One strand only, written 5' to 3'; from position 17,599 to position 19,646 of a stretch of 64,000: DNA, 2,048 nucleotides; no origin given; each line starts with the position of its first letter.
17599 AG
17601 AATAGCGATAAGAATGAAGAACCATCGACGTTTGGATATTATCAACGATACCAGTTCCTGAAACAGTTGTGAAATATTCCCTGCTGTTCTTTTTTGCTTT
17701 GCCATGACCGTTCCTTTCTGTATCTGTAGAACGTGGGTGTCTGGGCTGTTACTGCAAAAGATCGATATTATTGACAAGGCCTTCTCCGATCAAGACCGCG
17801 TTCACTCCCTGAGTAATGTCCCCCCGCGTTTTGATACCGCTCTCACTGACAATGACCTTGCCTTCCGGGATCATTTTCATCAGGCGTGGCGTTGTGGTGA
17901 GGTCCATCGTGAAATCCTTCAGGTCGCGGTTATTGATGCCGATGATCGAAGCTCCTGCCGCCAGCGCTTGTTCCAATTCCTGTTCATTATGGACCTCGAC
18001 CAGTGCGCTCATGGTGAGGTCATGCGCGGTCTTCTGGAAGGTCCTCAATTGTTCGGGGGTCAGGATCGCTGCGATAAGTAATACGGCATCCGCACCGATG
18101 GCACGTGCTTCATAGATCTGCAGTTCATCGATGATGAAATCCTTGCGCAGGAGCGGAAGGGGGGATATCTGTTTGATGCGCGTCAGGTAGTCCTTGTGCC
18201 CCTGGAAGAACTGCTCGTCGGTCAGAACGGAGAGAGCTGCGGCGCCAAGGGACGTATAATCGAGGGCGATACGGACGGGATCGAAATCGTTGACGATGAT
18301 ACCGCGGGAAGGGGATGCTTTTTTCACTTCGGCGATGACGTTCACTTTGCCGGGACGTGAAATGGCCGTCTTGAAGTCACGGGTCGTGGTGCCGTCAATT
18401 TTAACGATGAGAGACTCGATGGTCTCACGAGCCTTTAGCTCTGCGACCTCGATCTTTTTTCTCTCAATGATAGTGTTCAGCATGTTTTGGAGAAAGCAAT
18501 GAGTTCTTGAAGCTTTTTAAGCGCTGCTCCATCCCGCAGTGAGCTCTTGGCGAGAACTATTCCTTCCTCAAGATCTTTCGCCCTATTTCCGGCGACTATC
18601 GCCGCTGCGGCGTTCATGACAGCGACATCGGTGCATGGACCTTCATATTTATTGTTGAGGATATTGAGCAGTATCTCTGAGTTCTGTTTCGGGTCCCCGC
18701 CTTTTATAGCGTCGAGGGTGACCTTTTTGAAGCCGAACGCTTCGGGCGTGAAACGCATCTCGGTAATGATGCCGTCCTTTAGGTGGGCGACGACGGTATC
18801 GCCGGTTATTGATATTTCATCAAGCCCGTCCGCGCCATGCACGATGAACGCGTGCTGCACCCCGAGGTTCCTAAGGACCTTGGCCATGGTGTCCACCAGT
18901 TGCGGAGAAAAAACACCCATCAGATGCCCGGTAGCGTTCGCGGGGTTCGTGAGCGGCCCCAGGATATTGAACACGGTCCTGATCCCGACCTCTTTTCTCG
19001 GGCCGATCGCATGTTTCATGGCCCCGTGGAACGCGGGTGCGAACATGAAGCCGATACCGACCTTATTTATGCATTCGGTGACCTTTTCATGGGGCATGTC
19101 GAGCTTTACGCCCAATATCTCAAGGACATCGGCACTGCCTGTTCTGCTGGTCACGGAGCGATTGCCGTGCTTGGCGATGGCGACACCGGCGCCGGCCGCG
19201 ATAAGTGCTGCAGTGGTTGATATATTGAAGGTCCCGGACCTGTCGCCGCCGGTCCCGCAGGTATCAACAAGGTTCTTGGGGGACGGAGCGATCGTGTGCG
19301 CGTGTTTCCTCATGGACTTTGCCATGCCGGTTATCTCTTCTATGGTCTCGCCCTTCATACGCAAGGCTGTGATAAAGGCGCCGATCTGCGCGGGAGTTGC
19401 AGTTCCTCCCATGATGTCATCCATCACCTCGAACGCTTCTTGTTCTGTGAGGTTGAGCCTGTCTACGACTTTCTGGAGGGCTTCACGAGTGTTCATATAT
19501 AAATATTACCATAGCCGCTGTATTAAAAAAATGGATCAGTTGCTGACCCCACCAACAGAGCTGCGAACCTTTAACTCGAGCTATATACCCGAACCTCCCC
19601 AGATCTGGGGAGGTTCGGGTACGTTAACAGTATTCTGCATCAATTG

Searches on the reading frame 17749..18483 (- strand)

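Call 9: search_protein_families(library=pfam, proteins=[window:17749-18483:-], max_evalue=0.001)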
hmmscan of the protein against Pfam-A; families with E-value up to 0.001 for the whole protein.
window:17749-18483:- (244 aa): 2 families
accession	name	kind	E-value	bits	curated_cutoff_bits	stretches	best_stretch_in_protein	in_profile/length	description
PF00218.27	IGPS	-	2.1e-83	279.8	27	1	2-241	1-246/254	Indole-3-glycerol phosphate synthase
PF01729.25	QRPTase_C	-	0.0004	20.6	23.1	0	147-216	71-134/169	Quinolinate phosphoribosyl transferase, C-terminal domain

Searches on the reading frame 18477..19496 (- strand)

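Call 9: search_protein_families(library=pfam, proteins=[window:18477-19496:-], max_evalue=0.001)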
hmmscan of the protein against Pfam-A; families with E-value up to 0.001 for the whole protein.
window:18477-19496:- (339 aa): 2 families
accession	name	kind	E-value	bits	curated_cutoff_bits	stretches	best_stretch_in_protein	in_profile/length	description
PF00591.27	Glycos_transf_3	-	8e-95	317.7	27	1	74-326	2-253/253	Glycosyl transferase family, a/b domain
PF02885.22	Glycos_trans_3N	-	9e-26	89.9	26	1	4-66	1-63/63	Glycosyl transferase family, helical bundle domain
